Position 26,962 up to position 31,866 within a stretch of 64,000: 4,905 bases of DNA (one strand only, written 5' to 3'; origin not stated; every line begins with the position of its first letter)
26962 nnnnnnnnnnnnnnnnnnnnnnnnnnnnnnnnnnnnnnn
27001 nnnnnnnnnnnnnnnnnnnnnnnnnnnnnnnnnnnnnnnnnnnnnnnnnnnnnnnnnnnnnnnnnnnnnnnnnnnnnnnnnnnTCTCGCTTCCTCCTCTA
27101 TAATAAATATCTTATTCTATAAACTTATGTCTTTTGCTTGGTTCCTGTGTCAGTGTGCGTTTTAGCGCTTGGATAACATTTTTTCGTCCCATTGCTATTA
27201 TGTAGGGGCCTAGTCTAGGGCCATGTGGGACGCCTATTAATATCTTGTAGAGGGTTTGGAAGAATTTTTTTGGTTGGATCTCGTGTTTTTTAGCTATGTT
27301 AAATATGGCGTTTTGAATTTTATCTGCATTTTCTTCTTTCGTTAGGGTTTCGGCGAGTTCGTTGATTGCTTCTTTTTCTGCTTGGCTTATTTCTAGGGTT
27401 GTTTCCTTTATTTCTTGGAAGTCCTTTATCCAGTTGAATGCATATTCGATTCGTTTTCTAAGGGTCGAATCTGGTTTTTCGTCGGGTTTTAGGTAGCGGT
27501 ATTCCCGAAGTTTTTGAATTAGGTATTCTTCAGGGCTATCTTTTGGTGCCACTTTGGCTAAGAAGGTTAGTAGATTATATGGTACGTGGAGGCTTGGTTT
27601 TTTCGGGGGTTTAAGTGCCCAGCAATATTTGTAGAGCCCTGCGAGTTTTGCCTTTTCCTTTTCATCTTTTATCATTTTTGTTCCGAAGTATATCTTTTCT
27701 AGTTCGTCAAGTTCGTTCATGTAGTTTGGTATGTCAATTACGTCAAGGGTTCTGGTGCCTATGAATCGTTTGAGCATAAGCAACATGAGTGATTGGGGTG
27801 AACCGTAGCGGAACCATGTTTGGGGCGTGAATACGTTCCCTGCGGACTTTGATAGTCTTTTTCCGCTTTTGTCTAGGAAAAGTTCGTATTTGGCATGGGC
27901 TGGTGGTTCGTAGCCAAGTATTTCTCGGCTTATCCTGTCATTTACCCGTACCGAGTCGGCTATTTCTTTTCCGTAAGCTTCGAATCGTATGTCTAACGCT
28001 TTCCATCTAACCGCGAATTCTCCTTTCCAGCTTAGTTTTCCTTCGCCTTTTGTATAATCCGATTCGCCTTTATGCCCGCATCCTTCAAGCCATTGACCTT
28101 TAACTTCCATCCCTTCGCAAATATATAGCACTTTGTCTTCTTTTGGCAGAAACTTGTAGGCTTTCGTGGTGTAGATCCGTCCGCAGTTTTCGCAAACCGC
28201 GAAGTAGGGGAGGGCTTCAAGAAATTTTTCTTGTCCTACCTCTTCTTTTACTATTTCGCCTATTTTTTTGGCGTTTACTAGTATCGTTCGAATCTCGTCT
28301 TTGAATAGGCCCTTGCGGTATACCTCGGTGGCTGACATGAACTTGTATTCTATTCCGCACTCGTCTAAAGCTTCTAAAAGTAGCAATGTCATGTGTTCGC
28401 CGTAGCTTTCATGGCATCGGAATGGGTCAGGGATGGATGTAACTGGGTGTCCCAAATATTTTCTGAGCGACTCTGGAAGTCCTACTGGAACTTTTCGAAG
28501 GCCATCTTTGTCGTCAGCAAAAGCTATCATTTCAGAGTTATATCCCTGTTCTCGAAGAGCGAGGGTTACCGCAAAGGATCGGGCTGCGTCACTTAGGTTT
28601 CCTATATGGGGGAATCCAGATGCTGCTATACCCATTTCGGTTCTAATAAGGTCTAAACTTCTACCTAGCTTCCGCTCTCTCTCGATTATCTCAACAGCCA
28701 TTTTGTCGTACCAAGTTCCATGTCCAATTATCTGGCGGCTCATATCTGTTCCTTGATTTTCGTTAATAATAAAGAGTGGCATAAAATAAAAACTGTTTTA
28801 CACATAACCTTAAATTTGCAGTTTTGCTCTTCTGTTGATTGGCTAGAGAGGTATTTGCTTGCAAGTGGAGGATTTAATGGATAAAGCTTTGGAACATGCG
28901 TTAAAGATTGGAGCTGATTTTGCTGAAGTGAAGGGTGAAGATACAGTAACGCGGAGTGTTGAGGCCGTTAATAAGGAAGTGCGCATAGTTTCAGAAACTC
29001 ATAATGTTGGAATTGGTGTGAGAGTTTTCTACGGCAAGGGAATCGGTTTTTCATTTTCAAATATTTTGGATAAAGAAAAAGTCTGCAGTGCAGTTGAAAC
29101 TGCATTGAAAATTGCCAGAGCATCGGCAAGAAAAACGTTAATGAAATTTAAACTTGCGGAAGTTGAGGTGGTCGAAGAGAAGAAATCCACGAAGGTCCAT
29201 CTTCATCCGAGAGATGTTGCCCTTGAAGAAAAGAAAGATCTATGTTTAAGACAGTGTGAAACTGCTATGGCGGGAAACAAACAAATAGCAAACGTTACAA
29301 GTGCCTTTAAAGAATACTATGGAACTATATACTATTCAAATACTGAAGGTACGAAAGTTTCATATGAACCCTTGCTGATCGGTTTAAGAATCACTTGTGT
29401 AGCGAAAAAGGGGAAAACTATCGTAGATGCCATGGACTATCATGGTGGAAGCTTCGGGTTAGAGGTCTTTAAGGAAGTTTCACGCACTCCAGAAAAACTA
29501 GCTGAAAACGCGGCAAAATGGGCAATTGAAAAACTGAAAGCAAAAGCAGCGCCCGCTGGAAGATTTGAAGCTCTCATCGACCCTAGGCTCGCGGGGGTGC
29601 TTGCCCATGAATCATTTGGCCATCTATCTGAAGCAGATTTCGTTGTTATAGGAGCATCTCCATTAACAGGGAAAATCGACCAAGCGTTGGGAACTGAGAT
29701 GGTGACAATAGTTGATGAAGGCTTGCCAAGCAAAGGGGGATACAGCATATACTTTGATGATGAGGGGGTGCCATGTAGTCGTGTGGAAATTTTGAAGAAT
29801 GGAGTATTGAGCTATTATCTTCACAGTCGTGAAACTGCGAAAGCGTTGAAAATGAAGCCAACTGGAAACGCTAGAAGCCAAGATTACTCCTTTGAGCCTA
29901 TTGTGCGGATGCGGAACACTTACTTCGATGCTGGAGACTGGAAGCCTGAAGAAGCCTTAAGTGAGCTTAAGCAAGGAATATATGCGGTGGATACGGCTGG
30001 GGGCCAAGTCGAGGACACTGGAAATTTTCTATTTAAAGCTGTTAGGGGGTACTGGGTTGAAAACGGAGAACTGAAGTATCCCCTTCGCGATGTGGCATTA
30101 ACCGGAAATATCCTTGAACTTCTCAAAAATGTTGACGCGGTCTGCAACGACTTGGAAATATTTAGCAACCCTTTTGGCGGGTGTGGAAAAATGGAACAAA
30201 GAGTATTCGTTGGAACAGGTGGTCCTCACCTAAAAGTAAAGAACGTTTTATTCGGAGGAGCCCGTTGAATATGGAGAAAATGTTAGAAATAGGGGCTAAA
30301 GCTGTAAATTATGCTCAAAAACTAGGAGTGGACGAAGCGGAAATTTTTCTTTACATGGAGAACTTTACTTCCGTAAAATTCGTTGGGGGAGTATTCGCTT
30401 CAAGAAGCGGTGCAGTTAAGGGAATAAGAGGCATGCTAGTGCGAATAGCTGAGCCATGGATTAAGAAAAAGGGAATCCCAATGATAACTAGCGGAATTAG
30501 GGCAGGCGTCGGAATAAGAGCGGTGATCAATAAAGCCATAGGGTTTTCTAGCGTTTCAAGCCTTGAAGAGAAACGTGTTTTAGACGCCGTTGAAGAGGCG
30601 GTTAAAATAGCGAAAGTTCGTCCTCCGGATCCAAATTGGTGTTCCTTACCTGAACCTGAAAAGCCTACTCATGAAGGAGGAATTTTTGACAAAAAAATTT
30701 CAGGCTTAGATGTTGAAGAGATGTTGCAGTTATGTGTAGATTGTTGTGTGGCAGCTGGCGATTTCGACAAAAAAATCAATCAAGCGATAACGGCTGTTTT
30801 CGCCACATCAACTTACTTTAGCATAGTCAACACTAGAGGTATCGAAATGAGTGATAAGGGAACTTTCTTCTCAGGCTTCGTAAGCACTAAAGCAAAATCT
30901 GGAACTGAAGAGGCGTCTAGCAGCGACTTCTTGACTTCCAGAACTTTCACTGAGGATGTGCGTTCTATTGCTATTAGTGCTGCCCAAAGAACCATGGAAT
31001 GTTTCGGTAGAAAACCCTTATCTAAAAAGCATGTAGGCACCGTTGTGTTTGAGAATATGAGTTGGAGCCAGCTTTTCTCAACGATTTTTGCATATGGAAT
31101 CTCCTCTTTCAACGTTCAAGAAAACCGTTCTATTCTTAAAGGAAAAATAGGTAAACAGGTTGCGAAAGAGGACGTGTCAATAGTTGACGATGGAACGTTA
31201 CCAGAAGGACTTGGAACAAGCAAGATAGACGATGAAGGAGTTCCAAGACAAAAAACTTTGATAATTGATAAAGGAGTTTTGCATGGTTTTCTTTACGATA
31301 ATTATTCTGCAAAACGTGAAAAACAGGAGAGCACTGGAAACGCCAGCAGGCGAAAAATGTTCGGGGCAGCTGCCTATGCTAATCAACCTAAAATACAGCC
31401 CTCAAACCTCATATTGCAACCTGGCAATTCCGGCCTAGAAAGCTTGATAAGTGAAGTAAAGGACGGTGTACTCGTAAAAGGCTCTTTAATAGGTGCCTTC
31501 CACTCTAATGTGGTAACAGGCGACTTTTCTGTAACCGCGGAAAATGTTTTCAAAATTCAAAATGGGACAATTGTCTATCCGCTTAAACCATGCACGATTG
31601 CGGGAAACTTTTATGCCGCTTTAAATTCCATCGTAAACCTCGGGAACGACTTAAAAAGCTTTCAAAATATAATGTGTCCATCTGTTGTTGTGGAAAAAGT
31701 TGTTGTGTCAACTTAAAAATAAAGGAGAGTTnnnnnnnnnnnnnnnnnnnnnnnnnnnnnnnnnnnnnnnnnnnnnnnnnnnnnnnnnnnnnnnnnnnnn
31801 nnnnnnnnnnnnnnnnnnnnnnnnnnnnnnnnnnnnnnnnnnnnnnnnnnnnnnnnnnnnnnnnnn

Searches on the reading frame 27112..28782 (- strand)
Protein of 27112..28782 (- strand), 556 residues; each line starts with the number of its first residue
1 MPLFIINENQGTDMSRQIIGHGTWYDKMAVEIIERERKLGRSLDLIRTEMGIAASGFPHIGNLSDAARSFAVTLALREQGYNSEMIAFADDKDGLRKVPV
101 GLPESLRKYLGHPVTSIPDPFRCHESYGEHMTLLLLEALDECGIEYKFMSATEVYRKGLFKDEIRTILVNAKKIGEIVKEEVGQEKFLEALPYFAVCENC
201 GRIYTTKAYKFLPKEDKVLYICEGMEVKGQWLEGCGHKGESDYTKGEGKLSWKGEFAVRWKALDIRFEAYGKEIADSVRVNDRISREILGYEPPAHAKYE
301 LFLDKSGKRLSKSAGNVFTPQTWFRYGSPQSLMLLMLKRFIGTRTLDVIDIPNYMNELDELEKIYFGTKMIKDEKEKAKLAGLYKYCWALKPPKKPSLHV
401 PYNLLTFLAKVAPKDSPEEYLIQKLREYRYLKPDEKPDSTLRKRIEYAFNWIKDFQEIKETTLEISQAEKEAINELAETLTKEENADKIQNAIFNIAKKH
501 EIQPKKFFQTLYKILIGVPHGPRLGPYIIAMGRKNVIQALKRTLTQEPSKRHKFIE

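Call 46: search_protein_families(library=pfam, proteins=[window:27112-28782:-], max_evalue=0.001)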
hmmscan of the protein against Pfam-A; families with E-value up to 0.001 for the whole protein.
window:27112-28782:- (556 aa): 2 families
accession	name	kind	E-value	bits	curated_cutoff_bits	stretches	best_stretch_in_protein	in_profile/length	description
PF01921.24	tRNA-synt_1f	-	1.9e-103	346.6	27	1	23-381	2-351/360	tRNA synthetases class I (K)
PF19269.4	Anticodon_2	-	2.1e-07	31.9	23.6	1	465-543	60-140/141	Anticodon binding domain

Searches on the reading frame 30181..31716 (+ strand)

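Call 46: search_protein_families(library=pfam, proteins=[window:30181-31716:+], max_evalue=0.001)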
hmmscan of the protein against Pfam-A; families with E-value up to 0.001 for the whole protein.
window:30181-31716:+ (511 aa): 3 families
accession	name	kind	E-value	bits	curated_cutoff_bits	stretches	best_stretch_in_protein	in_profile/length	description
PF19289.4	PmbA_TldD_3rd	-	1.1e-69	234.4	22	1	287-510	5-219/220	PmbA/TldA metallopeptidase C-terminal domain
PF19290.4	PmbA_TldD_2nd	-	9.5e-09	36.1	20.9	1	173-272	3-106/109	PmbA/TldA metallopeptidase central domain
PF01523.21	PmbA_TldD_1st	-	2.9e-07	31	20.9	1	101-144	22-65/65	PmbA/TldA metallopeptidase domain 1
